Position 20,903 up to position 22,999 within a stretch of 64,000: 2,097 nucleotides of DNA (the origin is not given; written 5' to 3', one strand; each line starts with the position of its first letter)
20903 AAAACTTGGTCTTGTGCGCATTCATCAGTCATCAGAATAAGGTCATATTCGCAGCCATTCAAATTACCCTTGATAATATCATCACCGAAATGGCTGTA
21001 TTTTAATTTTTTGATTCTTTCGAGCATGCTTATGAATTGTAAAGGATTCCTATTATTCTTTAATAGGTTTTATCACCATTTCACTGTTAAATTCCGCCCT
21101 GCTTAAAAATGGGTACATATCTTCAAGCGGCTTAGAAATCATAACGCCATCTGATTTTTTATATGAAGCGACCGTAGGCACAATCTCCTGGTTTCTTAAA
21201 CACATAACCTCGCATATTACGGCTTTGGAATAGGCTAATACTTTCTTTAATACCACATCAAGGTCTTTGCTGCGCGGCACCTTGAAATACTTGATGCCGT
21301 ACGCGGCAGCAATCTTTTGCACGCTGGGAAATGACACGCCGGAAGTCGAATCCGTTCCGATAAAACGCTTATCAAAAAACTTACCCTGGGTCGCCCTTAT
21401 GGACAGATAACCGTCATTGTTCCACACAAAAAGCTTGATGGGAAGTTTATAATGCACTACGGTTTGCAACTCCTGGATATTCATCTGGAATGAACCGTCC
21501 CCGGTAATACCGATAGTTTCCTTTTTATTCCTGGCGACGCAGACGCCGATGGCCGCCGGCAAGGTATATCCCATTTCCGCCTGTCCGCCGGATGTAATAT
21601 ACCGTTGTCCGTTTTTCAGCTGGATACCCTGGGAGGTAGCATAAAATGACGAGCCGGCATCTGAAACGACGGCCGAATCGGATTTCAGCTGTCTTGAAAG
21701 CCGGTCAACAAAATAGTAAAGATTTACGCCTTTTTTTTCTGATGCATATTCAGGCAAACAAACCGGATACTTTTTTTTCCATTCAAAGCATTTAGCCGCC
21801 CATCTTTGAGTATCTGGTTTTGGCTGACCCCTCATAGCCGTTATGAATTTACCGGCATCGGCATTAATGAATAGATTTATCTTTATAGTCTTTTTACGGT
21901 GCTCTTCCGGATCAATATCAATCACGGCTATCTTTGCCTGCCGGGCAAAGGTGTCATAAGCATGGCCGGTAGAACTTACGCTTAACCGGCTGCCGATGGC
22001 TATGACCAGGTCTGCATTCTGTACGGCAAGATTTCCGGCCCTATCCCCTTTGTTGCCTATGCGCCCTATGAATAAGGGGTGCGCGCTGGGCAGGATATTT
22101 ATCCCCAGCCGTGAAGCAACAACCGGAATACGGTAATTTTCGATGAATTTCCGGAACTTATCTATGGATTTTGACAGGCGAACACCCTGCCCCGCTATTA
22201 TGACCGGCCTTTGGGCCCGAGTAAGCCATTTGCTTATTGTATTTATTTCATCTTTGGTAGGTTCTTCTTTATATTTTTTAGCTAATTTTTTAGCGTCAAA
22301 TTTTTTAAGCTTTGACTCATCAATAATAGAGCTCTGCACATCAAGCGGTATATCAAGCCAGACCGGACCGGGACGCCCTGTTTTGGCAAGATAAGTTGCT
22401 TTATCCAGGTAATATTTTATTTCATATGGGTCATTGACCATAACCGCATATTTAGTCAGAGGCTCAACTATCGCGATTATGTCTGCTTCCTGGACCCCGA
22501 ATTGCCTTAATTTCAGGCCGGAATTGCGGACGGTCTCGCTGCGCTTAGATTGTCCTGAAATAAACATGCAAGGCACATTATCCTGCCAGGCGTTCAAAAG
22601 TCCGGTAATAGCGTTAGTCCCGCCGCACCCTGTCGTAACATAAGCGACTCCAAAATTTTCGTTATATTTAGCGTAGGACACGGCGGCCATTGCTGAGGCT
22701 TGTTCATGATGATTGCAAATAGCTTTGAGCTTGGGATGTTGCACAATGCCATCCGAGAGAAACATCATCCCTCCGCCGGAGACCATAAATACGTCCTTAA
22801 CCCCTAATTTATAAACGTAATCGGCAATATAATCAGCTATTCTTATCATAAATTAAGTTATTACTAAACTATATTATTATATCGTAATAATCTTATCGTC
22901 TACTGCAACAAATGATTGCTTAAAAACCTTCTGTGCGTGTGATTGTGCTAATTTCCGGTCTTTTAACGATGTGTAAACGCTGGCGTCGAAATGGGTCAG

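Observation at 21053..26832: A CDP-3,6-dideoxyhexose pathway (ddhA-ddhB-ddhC) adjacent to a YerE-like TPP enzyme, predicting a branched-chain dideoxy sugar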

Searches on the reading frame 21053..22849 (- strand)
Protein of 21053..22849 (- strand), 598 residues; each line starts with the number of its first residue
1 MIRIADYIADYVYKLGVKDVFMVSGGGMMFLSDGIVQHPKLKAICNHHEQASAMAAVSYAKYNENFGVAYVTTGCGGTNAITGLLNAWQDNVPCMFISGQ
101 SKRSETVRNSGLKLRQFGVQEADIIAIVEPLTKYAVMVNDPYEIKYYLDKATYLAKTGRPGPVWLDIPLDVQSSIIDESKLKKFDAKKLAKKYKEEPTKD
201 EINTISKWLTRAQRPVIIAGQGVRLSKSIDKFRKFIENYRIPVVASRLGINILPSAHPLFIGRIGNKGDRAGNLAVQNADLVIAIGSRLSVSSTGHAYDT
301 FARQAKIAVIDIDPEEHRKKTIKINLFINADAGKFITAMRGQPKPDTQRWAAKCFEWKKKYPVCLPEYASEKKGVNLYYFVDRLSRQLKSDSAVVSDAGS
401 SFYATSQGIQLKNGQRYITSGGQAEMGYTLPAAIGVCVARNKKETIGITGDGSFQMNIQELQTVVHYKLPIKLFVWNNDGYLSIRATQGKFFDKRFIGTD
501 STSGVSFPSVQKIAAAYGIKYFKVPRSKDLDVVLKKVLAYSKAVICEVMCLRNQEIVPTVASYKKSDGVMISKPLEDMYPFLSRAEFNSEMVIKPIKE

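Call 3: search_protein_families(library=pfam, proteins=[window:21053-22849:-])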
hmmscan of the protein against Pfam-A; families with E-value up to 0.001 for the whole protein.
window:21053-22849:- (598 aa): 3 families
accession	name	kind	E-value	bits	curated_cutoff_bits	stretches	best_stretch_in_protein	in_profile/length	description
PF02775.26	TPP_enzyme_C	-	1.8e-36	125.6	21.9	1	397-548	1-151/151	Thiamine pyrophosphate enzyme, C-terminal TPP binding domain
PF00205.28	TPP_enzyme_M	-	2.9e-34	118.2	30.4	1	203-338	2-136/137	Thiamine pyrophosphate enzyme, central domain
PF02776.23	TPP_enzyme_N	-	3.3e-27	95.1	26.8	1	3-109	2-108/119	Thiamine pyrophosphate enzyme, N-terminal TPP binding domain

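Call 4: search_protein_families(library=ncbifam, proteins=[window:21053-22849:-])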
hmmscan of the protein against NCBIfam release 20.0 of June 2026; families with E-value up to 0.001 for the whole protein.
window:21053-22849:- (598 aa): 54 families (the best 25 are shown)
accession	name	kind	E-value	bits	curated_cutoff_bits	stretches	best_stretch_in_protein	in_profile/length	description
TIGR00118.1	acolac_lg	equivalog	2.8e-113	379.3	538.35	1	5-567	4-551/557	biosynthetic-type acetolactate synthase large subunit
NF004710.0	PRK06048.1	equivalog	1.4e-109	367.1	976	1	3-562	9-549/561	acetolactate synthase large subunit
NF005584.0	PRK07282.1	equivalog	3.2e-106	356.1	970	1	6-568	14-558/566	acetolactate synthase large subunit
NF006524.0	PRK08978.1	equivalog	3.3e-106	355.7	738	1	5-564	4-538/548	acetolactate synthase 2 catalytic subunit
NF005824.0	PRK07710.1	equivalog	2.4e-99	333.2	976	1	13-564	28-562/573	acetolactate synthase large subunit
NF005651.0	PRK07418.1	subfamily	3.1e-99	332.8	942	1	7-572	24-580/617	acetolactate synthase large subunit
NF005228.0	PRK06725.1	equivalog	2.1e-98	330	991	1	5-573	19-567/571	acetolactate synthase large subunit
NF006319.0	PRK08527.1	equivalog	3.5e-98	329.4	905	1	6-565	8-553/565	acetolactate synthase large subunit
NF005860.0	PRK07789.1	equivalog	1.7e-96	323.9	881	1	12-576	44-604/615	acetolactate synthase large subunit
NF004919.0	PRK06276.1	equivalog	8.8e-94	314.9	866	1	8-562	7-549/582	acetolactate synthase large subunit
NF006581.0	PRK09107.1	equivalog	1.1e-90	304.7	974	1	11-573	20-576/595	acetolactate synthase 3 large subunit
NF006016.1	PRK08155.1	equivalog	4.2e-89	299.5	870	1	5-561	6-543/554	acetolactate synthase large subunit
NF005058.0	PRK06466.1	equivalog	7.1e-87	292.2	951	1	5-561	7-558/574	acetolactate synthase 3 large subunit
NF006052.0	PRK08199.1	subfamily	2.1e-85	287.2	539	1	6-553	12-540/559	thiamine pyrophosphate protein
NF005039.0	PRK06456.1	equivalog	1.5e-83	281.2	868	1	4-574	4-568/572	acetolactate synthase large subunit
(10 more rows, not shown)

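Call 7: find_homologous_proteins(query=window:21053-22849:-)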
Query window:21053-22849:- (598 aa): 8000 proteins with E <= 0.001 among 8000 candidates; the best 120 are listed.
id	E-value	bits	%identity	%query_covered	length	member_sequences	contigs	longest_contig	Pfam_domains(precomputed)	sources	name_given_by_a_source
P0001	0.0e+0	1354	100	100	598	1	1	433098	PF02775.27,PF02776.24,PF00205.29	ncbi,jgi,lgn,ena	ncbi:MAG: thiamine pyrophosphate-binding protein [Candidatus Brocadiia bacterium]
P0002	0.0e+0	1027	73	100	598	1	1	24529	PF02775.27,PF02776.24,PF00205.29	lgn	-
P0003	0.0e+0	1021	72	100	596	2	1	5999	PF02775.27,PF02776.24,PF00205.29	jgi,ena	-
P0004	0.0e+0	1020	71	100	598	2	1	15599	PF02775.27,PF02776.24,PF00205.29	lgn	-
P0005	0.0e+0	1017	72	100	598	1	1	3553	PF02775.27,PF02776.24,PF00205.29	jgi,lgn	jgi:acetolactate synthase-1/2/3 large subunit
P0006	1.7e-298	1009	71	100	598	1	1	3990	PF02775.27,PF02776.24,PF00205.29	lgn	-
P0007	3.4e-298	1008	70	100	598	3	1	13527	PF02775.27,PF02776.24,PF00205.29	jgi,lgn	-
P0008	8.3e-297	1003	72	100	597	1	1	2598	PF02775.27,PF02776.24,PF00205.29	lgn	-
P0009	9.5e-297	1003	70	100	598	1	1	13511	PF02775.27,PF02776.24,PF00205.29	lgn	-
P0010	1.7e-296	1002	71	100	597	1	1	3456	PF02775.27,PF02776.24,PF00205.29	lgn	-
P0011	3.9e-296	1001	71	100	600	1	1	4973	PF02775.27,PF02776.24,PF00205.29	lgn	-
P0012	4.1e-296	1001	72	100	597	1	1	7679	PF02775.27,PF02776.24,PF00205.29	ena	-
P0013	7.2e-296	1000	71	100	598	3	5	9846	PF02775.27,PF02776.24,PF00205.29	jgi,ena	-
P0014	1.7e-295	999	72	100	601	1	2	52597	PF02775.27,PF02776.24,PF00205.29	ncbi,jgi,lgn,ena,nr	ncbi:MAG: thiamine pyrophosphate-binding protein [Euryarchaeota archaeon]|nr:thiamine pyrophosphate-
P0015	4.2e-295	998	70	100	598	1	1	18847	PF02775.27,PF02776.24,PF00205.29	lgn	-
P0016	6.1e-295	997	71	100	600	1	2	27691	PF02775.27,PF02776.24,PF00205.29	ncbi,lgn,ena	-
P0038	3.9e-289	978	70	100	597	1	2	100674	PF02775.27,PF02776.24,PF00205.29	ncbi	ncbi:MAG: thiamine pyrophosphate-binding protein [Armatimonadota bacterium]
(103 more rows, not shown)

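Call 10: find_encoding_contigs(protein=P0014, flank=10000, max_places=2)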
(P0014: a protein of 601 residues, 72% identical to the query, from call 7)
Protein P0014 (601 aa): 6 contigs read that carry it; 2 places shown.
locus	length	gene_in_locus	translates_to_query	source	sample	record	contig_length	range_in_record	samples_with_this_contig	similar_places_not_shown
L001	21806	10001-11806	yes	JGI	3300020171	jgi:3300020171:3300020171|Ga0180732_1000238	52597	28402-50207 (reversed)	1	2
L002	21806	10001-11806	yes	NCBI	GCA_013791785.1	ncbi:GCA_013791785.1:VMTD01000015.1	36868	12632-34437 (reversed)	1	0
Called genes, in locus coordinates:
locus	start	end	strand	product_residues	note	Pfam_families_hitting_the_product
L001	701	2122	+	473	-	PF01637:ATPase_2, PF03008:DUF234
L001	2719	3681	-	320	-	-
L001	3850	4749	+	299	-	PF01061:ABC2_membrane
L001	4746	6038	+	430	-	PF00005:ABC_tran, PF13304:AAA_21 (faint)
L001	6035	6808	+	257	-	PF00483:NTP_transferase, PF12804:NTP_transf_3 (weak)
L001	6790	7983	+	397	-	PF01073:3Beta_HSD (weak), PF01370:Epimerase, PF16363:GDP_Man_Dehyd, PF02719:Polysacc_synt_2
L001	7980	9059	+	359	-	PF01073:3Beta_HSD (weak), PF01370:Epimerase, PF02719:Polysacc_synt_2 (faint), PF07993:NAD_binding_4, PF16363:GDP_Man_Dehyd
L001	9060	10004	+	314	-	PF02475:TRM5-TYW2_MTfase, PF05575:V_cholerae_RfbT (weak), PF05050:Methyltransf_21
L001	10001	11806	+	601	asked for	PF02776:TPP_enzyme_N, PF00205:TPP_enzyme_M, PF02775:TPP_enzyme_C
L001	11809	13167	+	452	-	PF01041:DegT_DnrJ_EryC1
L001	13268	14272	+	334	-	PF00535:Glycos_transf_2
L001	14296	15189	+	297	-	PF04321:RmlD_sub_bind, PF01370:Epimerase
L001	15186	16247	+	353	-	PF01073:3Beta_HSD, PF01370:Epimerase, PF02719:Polysacc_synt_2, PF04321:RmlD_sub_bind (weak), PF07993:NAD_binding_4, PF16363:GDP_Man_Dehyd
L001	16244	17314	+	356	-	PF02350:Epimerase_2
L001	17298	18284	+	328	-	PF00535:Glycos_transf_2, PF10111:Glyco_tranf_2_2, PF13641:Glyco_tranf_2_3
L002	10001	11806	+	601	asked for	PF02776:TPP_enzyme_N, PF00205:TPP_enzyme_M, PF02775:TPP_enzyme_C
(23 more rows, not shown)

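Call 11: find_encoding_contigs(protein=P0038, flank=10000, max_places=2)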
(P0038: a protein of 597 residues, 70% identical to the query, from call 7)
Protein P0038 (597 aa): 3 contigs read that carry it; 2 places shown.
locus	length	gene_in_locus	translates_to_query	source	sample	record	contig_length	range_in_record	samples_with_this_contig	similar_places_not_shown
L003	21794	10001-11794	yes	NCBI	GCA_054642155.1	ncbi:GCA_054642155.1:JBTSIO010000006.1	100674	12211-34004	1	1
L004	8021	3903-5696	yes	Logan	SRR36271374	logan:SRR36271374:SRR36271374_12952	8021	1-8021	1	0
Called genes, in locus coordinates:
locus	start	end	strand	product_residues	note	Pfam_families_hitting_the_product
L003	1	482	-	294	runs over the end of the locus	PF04468:PSP1, PF28472:PSP1_3rd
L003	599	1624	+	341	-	PF02388:FemAB, PF13480:Acetyltransf_6, PF02388:FemAB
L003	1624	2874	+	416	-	PF00202:Aminotran_3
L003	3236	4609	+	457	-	PF02706:Wzz, PF13807:GNVR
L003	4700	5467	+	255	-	PF00483:NTP_transferase, PF12804:NTP_transf_3 (weak)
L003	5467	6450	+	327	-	PF01073:3Beta_HSD, PF01370:Epimerase, PF02719:Polysacc_synt_2, PF04321:RmlD_sub_bind, PF05368:NmrA, PF16363:GDP_Man_Dehyd, PF07993:NAD_binding_4, PF13460:NAD_binding_10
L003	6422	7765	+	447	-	PF01041:DegT_DnrJ_EryC1, PF01053:Cys_Met_Meta_PP (faint)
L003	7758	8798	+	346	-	PF01073:3Beta_HSD (weak), PF01370:Epimerase, PF07993:NAD_binding_4, PF16363:GDP_Man_Dehyd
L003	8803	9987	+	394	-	PF00155:Aminotran_1_2, PF01041:DegT_DnrJ_EryC1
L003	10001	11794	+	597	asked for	PF02776:TPP_enzyme_N, PF00205:TPP_enzyme_M, PF02775:TPP_enzyme_C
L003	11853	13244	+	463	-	-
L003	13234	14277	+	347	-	PF13641:Glyco_tranf_2_3, PF00535:Glycos_transf_2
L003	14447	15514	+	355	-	PF13641:Glyco_tranf_2_3, PF00535:Glycos_transf_2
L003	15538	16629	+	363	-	PF13439:Glyco_transf_4, PF13579:Glyco_trans_4_4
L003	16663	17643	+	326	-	PF00535:Glycos_transf_2, PF13641:Glyco_tranf_2_3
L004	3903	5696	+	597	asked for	PF02776:TPP_enzyme_N, PF00205:TPP_enzyme_M, PF02775:TPP_enzyme_C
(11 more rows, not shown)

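Call 12: search_solved_structures(query=window:21053-22849:-, max_evalue=1e-20, show_alignments=1)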
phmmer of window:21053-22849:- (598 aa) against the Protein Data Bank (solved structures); distinct sequences matched with E-value up to 1e-20: 127 (the best 60 are shown).
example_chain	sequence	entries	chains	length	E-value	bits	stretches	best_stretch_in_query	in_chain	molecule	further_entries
8rph_A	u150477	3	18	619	1.1e-128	433.4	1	2-589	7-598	Thiamine pyrophosphate-binding protein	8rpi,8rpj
5ahk_A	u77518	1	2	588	3.8e-75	256.7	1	8-552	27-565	ACETOLACTATE SYNTHASE II, LARGE SUBUNIT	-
6dek_A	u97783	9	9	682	1e-64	222.2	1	16-569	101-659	Acetolactate synthase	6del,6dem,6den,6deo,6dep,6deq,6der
6lpi_A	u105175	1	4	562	2.2e-64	221.1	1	5-558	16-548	Acetolactate synthase isozyme 1 large subunit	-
1jsc_A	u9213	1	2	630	3.4e-64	220.6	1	14-563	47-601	ACETOHYDROXY-ACID SYNTHASE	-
6u9d_A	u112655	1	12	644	3.6e-64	220.4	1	14-563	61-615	Acetolactate synthase catalytic subunit, mitochondrial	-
7u25_A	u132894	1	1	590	4.1e-64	220.3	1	5-562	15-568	Acetolactate synthase, chloroplastic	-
1n0h_A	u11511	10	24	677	4.3e-64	220.2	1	14-563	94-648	Acetolactate synthase | Acetolactate synthase, mitochondrial | Acetolactate synthase catalytic subunit, mitochondrial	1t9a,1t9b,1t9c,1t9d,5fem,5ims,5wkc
7stq_A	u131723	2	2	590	5.6e-64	219.8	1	5-562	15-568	Acetolactate synthase, chloroplastic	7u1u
7tzz_A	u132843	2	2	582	5.9e-64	219.7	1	5-562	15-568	Acetolactate synthase, chloroplastic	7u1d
6u9h_A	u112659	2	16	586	7.7e-64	219.4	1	5-562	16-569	Acetolactate synthase, chloroplastic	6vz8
1ybh_A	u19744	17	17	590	7.7e-64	219.4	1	5-562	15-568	Acetolactate synthase, chloroplast | Acetolactate synthase | Acetolactate synthase, chloroplastic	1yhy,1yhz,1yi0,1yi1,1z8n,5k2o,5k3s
3e9y_A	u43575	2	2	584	1e-63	218.9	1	5-562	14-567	Acetolactate synthase, chloroplastic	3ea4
8et5_A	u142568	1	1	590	1.3e-63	218.6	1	5-561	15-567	Acetolactate synthase, chloroplastic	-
9yjz_A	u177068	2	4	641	1.4e-58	202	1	11-561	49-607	Acetolactate synthase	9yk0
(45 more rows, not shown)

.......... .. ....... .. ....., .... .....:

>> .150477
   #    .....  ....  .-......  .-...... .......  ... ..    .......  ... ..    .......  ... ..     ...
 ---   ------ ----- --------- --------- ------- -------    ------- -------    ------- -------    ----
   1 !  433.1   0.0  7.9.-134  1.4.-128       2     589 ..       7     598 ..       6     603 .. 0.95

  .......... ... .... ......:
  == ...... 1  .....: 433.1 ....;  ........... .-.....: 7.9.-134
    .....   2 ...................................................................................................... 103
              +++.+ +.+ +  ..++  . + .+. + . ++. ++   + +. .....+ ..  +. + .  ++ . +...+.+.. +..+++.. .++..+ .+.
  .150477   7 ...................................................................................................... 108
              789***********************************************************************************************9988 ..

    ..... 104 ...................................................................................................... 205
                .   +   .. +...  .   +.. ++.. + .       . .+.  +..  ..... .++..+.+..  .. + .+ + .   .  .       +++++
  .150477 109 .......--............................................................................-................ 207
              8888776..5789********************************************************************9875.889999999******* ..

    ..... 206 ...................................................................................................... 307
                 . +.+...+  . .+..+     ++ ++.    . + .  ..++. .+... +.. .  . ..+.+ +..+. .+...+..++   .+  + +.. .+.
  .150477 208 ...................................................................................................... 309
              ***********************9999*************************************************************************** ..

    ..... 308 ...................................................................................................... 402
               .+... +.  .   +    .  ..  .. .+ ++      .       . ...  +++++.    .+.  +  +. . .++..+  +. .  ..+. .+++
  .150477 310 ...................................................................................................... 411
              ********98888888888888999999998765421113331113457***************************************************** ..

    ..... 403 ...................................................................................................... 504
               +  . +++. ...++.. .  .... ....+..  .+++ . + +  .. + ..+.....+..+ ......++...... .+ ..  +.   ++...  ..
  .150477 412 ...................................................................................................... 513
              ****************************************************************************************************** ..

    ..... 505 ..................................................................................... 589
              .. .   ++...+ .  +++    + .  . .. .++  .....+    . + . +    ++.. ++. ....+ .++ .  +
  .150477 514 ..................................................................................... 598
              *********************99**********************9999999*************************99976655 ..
